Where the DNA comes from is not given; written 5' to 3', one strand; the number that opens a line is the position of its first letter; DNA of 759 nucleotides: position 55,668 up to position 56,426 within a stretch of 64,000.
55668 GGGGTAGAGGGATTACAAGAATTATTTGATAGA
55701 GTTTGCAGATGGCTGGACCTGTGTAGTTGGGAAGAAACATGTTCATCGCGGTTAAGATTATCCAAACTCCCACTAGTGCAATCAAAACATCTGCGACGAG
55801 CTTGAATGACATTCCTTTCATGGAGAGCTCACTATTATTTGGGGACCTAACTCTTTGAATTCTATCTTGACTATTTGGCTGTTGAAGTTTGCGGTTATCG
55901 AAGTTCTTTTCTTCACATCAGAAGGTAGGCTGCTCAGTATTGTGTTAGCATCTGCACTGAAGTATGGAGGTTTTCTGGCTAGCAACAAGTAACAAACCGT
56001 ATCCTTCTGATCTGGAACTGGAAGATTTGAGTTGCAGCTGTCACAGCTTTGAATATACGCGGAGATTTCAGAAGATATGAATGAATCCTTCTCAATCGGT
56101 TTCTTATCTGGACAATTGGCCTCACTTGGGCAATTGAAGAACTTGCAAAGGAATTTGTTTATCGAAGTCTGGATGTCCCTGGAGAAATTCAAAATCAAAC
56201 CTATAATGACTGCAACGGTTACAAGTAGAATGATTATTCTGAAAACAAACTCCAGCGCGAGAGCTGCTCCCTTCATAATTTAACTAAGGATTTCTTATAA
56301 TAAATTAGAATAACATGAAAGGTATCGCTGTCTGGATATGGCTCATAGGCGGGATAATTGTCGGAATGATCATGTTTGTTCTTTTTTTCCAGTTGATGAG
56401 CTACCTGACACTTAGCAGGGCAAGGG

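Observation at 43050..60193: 17-kb operon-like locus: FlaJ/TadC-type platform gene plus eleven pilin-leader genes carrying disulfide-rich enzyme/adhesin modules, with no ATPase or prepilin peptidase in cis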

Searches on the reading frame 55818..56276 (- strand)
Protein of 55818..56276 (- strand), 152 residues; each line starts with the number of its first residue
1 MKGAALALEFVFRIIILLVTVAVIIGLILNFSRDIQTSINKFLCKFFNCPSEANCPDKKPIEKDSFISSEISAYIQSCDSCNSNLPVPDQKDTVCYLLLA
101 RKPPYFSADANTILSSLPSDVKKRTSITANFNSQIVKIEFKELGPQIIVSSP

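Call 4: search_protein_families(library=pfam, max_evalue=0.01, proteins=[window:55818-56276:-])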
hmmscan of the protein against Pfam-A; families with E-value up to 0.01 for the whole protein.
window:55818-56276:- (152 aa): 0 families

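Call 90: search_protein_families(library=pfam, max_evalue=1, proteins=[window:55821-56276:-])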
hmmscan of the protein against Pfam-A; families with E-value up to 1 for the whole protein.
window:55821-56276:- (152 aa): 2 families
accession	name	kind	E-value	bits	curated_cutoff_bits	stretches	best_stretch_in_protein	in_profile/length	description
PF11511.13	RhodobacterPufX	-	0.08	13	25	1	1-29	25-52/67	Intrinsic membrane protein PufX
PF03106.21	WRKY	-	0.2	12.3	21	1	40-65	17-42/59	WRKY DNA -binding domain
